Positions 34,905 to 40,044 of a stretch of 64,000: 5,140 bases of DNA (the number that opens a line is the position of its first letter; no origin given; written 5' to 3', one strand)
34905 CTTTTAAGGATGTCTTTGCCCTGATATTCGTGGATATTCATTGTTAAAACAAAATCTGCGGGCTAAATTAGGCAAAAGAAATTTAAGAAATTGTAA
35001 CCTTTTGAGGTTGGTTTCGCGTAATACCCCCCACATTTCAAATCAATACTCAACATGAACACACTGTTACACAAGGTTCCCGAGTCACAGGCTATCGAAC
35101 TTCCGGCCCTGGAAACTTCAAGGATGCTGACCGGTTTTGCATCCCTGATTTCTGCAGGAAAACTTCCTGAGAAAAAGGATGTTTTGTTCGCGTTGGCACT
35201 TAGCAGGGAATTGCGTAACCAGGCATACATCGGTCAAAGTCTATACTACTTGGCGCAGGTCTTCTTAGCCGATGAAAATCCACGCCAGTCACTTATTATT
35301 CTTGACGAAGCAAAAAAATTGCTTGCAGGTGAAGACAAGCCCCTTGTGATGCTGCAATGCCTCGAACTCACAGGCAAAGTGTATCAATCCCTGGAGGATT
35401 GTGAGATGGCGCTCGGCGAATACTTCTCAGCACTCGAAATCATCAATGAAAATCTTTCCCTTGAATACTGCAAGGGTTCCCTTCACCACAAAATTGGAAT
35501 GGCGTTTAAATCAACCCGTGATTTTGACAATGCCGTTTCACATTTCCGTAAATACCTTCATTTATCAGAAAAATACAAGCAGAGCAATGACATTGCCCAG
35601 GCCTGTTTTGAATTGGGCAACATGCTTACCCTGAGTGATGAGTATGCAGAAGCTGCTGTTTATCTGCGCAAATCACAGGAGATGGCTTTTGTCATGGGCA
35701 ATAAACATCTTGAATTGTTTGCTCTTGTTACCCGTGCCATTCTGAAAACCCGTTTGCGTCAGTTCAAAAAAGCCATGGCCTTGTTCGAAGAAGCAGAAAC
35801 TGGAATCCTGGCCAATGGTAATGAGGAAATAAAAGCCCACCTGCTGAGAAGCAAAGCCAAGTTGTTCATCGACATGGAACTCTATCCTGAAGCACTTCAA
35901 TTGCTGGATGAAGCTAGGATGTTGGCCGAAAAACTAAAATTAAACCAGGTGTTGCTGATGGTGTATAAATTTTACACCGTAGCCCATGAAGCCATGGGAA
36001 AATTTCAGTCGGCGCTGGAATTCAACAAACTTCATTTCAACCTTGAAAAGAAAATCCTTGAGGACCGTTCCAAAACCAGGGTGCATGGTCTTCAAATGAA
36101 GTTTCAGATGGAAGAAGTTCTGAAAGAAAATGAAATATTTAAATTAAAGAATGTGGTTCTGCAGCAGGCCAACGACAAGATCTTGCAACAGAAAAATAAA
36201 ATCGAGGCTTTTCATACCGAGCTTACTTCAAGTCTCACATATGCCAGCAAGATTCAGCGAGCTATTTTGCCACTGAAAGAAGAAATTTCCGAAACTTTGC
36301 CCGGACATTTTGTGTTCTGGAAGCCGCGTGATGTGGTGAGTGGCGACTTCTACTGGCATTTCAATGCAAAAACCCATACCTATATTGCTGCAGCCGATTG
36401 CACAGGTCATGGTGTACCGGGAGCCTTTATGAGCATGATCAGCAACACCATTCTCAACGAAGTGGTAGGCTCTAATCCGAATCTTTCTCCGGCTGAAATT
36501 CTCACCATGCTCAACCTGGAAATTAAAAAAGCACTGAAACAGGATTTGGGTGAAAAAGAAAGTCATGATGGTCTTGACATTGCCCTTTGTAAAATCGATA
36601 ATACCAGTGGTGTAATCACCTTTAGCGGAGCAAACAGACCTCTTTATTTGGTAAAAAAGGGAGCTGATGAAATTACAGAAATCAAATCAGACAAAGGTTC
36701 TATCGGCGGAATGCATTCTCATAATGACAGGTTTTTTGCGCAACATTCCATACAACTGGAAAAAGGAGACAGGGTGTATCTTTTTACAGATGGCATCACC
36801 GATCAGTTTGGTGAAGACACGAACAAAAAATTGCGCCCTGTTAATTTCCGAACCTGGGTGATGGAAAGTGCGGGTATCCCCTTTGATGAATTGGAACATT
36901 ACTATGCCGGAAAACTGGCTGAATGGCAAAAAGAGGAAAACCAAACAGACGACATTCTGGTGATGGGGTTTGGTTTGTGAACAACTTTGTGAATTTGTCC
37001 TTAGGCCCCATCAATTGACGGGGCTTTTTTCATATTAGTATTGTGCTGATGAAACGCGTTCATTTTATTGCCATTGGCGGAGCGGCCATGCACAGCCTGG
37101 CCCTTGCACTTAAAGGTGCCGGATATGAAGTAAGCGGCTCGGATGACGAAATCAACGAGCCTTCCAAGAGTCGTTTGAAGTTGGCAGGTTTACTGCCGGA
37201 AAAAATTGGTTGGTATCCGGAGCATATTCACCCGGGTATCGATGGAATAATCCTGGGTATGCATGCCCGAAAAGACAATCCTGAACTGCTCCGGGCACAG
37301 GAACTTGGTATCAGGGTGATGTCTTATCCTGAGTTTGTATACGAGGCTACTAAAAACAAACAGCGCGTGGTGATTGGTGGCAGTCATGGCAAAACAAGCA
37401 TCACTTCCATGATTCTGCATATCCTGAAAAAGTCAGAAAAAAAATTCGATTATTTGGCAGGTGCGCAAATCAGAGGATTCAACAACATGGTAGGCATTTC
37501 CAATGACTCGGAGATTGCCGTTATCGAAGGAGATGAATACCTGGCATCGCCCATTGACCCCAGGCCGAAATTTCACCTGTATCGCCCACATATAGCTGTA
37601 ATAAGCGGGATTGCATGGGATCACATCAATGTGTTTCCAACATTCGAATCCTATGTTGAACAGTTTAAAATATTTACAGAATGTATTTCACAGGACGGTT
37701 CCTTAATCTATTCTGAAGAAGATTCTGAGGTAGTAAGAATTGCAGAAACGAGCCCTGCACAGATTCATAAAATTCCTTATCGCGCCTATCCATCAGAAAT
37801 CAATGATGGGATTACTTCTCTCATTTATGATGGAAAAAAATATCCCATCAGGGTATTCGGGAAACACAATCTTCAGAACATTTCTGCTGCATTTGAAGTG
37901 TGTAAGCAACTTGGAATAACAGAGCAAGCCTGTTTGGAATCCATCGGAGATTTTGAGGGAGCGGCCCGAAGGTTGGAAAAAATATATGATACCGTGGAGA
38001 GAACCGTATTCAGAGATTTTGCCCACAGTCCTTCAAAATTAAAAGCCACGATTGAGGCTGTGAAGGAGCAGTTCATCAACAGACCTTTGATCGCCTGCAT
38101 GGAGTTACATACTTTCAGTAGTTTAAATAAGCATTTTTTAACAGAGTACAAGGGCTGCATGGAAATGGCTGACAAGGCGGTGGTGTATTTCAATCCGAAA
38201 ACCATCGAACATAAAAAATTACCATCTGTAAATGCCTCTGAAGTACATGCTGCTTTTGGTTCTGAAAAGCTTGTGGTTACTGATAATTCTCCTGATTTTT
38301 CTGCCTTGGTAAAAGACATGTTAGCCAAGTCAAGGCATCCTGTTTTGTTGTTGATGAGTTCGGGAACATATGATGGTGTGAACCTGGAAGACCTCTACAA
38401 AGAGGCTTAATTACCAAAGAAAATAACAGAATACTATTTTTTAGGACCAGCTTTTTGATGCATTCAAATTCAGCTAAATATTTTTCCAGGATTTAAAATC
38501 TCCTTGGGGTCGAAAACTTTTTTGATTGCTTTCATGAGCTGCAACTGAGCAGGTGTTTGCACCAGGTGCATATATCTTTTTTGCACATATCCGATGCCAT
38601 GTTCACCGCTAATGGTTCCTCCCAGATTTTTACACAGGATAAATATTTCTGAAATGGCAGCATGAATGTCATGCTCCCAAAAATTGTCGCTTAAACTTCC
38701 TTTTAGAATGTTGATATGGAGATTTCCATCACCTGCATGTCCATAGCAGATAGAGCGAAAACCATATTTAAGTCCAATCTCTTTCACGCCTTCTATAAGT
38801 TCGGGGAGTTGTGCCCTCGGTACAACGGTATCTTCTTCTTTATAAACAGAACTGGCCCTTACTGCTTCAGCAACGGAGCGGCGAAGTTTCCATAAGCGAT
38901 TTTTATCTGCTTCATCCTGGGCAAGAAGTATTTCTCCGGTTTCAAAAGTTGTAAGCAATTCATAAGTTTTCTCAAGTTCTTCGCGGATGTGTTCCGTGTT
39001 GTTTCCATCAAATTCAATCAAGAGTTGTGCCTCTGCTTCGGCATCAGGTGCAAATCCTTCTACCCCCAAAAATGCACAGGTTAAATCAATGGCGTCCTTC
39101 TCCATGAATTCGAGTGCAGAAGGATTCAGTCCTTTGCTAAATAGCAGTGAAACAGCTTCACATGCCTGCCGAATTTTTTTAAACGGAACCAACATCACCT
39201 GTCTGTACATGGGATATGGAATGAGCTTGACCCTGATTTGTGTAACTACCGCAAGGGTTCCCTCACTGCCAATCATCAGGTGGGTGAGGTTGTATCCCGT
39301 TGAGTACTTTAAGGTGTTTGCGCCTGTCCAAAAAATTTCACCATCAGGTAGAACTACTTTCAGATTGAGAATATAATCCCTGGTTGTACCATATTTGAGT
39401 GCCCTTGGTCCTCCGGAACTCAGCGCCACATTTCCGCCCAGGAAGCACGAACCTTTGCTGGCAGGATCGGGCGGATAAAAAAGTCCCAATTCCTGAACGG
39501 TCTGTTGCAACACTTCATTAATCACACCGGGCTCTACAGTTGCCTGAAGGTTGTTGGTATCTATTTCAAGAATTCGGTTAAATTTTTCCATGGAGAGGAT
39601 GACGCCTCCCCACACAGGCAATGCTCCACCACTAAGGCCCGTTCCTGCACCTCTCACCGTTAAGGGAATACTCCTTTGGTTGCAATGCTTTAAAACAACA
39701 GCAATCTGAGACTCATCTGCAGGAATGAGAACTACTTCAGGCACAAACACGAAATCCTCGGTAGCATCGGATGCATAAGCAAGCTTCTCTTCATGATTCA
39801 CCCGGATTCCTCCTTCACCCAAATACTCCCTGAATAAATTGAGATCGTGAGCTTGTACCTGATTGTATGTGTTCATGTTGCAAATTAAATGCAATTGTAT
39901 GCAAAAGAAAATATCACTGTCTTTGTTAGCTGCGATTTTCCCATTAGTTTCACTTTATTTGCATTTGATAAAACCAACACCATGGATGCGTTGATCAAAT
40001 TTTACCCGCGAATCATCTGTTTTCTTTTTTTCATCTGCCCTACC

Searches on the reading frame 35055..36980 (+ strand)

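Call 55: search_protein_families(library=pfam, proteins=[window:35055-36980:+], max_evalue=0.00001)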
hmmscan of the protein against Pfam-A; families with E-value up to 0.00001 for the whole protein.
window:35055-36980:+ (641 aa): 5 families
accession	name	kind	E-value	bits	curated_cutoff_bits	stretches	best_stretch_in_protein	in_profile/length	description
PF07228.17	SpoIIE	-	2.2e-21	77.2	25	1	440-637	3-187/192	Stage II sporulation protein E (SpoIIE)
PF13424.12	TPR_12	-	2.8e-13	50.3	30.1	0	186-247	8-71/77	Tetratricopeptide repeat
PF00515.34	TPR_1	-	4.9e-07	29.8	27.8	0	181-209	1-29/34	Tetratricopeptide repeat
PF07719.23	TPR_2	-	1.3e-06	28.5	27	0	181-209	1-29/34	Tetratricopeptide repeat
PF13181.12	TPR_8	-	7.1e-06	26.2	25.7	0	143-173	3-33/34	Tetratricopeptide repeat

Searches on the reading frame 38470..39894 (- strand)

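Call 55: search_protein_families(library=pfam, proteins=[window:38470-39894:-], max_evalue=0.00001)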
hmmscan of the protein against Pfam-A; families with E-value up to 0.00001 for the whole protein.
window:38470-39894:- (474 aa): 2 families
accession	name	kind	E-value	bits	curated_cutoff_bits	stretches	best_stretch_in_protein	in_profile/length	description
PF02913.24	FAD-oxidase_C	-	3.4e-65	220.7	21.2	1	228-472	2-248/248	FAD linked oxidases, C-terminal domain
PF01565.28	FAD_binding_4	-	2.6e-39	134.5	26.4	1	52-190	1-138/139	FAD binding domain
